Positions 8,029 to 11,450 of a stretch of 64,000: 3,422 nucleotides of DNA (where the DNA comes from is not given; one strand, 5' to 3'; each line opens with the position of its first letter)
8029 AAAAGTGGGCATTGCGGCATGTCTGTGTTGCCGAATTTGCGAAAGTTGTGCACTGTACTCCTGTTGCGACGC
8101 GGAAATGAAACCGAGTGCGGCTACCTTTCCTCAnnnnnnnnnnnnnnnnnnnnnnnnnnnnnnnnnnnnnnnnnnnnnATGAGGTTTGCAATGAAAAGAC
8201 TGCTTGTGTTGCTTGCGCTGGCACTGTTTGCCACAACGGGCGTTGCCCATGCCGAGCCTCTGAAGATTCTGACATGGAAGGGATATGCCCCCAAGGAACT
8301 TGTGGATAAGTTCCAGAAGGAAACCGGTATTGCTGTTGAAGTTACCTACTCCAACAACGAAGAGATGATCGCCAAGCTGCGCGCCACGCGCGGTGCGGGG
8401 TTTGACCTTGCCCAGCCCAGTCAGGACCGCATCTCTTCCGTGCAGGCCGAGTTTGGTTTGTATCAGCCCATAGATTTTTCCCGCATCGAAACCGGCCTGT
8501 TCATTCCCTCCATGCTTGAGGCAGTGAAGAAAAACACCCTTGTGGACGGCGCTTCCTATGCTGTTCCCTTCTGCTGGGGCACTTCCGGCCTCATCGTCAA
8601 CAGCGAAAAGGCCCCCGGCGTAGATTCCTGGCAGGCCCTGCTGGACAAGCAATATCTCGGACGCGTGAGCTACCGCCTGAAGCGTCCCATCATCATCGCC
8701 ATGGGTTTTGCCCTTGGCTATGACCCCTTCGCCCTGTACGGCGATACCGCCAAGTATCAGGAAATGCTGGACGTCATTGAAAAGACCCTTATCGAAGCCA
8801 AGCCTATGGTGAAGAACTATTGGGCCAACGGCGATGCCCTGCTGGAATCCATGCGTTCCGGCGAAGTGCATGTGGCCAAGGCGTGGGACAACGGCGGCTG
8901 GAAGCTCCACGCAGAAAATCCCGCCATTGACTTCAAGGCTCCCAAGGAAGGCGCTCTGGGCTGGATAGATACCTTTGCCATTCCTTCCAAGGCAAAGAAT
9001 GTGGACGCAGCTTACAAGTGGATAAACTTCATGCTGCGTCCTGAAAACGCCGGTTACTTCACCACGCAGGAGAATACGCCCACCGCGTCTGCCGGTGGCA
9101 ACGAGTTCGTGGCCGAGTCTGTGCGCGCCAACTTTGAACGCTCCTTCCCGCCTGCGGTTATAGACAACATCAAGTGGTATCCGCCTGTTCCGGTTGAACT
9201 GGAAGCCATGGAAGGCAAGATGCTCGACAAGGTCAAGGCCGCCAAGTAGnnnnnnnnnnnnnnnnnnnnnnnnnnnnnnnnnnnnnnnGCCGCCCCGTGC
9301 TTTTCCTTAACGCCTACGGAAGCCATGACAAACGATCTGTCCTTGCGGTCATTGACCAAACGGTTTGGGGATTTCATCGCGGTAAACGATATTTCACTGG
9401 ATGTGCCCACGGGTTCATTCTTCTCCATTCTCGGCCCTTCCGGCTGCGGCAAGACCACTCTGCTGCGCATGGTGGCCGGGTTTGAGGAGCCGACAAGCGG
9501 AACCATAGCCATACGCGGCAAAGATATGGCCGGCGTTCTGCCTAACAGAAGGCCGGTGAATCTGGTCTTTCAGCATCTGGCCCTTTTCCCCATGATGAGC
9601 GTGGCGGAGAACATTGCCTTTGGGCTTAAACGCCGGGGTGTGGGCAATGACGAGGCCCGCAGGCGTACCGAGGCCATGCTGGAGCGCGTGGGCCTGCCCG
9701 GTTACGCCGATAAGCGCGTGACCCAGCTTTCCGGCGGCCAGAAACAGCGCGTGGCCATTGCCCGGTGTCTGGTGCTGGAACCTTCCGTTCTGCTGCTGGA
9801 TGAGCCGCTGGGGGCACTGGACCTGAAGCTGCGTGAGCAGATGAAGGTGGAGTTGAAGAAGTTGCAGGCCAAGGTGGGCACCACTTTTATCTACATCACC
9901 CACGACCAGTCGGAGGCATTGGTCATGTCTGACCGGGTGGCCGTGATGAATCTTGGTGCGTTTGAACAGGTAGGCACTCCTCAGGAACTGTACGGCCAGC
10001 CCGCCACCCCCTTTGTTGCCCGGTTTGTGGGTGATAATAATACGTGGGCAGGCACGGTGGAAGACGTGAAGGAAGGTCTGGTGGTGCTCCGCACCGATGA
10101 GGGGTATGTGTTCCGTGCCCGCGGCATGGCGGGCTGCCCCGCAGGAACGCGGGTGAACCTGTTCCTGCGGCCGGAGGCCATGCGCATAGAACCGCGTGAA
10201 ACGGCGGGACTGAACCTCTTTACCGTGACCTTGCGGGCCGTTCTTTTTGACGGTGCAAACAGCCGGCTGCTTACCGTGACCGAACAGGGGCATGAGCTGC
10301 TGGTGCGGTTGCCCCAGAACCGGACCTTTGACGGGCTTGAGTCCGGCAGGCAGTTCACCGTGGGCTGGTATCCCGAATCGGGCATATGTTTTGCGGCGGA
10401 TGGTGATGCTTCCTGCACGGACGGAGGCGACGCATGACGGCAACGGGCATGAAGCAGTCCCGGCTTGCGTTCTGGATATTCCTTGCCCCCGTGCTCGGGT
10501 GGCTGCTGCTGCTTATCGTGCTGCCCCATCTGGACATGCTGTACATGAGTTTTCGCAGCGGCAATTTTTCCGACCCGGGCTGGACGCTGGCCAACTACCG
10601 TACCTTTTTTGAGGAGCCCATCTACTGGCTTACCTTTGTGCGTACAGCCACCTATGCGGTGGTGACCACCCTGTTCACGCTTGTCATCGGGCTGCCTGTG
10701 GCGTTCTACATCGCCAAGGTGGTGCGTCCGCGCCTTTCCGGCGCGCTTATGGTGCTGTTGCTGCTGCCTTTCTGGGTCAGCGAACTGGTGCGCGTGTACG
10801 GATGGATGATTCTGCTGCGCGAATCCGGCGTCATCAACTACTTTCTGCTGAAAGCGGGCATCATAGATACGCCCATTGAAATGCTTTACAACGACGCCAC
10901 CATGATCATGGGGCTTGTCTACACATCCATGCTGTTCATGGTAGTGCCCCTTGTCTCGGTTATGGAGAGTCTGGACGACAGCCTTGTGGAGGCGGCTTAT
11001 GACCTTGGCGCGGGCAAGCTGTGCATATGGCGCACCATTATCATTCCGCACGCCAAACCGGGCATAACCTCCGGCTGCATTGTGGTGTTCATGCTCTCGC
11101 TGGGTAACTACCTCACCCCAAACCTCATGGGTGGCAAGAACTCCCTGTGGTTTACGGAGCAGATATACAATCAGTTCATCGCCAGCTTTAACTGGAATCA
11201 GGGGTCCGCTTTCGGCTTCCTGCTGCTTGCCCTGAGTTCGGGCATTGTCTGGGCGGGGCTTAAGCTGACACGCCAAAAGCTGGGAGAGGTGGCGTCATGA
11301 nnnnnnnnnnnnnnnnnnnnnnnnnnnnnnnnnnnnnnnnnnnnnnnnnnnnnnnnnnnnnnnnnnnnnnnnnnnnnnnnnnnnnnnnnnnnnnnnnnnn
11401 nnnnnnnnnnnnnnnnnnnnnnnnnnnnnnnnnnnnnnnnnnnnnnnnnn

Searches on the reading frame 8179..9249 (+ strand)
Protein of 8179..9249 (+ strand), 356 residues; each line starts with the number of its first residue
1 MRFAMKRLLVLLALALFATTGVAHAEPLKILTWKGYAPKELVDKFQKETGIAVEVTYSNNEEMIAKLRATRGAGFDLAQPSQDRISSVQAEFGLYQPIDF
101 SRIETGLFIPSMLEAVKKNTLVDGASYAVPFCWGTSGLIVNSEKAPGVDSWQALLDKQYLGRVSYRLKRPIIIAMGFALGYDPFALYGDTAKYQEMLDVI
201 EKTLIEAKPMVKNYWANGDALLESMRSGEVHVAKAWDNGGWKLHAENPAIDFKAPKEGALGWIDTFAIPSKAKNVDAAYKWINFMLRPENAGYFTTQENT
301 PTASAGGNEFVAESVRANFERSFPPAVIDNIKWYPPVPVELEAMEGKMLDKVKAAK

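Call 30: search_protein_families(library=pfam, proteins=[window:8179-9249:+])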
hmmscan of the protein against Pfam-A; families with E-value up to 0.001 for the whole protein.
window:8179-9249:+ (356 aa): 4 families
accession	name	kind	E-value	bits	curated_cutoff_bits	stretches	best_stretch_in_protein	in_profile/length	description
PF13416.11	SBP_bac_8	-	1.6e-24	87.6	27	1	40-299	1-257/279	Bacterial extracellular solute-binding protein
PF01547.30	SBP_bac_1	-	2.2e-23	84.2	26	1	36-291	8-306/307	Bacterial extracellular solute-binding protein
PF13343.11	SBP_bac_6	-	1.5e-15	57.8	24.6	1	103-305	25-222/245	Bacterial extracellular solute-binding protein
PF13531.11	SBP_bac_11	-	2.1e-09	37.9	25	1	39-294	14-221/227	Bacterial extracellular solute-binding protein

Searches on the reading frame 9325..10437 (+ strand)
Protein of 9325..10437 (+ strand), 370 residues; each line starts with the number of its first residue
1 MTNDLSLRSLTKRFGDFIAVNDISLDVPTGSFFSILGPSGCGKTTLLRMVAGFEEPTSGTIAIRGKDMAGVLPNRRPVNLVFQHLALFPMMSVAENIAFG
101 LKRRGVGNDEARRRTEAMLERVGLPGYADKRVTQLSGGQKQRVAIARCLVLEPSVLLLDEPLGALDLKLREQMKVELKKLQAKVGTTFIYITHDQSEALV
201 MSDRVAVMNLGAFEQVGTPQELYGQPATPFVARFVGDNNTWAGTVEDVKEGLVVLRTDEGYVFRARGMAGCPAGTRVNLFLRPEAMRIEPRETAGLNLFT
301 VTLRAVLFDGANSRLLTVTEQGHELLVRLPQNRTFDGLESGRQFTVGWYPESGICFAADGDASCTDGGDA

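Call 29: search_protein_families(library=pfam, proteins=[window:9325-10437:+])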
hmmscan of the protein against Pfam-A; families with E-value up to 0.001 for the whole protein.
window:9325-10437:+ (370 aa): 3 families
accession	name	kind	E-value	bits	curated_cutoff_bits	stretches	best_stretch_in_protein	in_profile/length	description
PF00005.33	ABC_tran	-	6.2e-38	130.9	25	1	20-162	1-136/137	ABC transporter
PF08402.16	TOBE_2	-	1e-08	35.6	21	1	280-355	2-75/76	TOBE domain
PF02463.25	SMC_N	-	0.00087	19.2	40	0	134-206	136-210/220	RecF/RecN/SMC N terminal domain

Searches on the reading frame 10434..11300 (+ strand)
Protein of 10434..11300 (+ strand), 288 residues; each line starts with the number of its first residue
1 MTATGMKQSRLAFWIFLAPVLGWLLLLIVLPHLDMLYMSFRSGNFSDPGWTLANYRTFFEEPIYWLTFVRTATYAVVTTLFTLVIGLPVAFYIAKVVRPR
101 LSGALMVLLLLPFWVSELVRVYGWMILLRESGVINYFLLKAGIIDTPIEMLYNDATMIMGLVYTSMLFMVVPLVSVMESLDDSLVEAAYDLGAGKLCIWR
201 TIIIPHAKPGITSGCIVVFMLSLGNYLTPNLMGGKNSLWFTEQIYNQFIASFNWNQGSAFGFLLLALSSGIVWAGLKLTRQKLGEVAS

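Call 29: search_protein_families(library=pfam, proteins=[window:10434-11300:+])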
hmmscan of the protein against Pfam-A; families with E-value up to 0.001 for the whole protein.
window:10434-11300:+ (288 aa): 1 family
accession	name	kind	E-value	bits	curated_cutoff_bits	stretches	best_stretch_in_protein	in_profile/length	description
PF00528.27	BPD_transp_1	-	4.2e-09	36.8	26.4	1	86-271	1-169/184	Binding-protein-dependent transport system inner membrane component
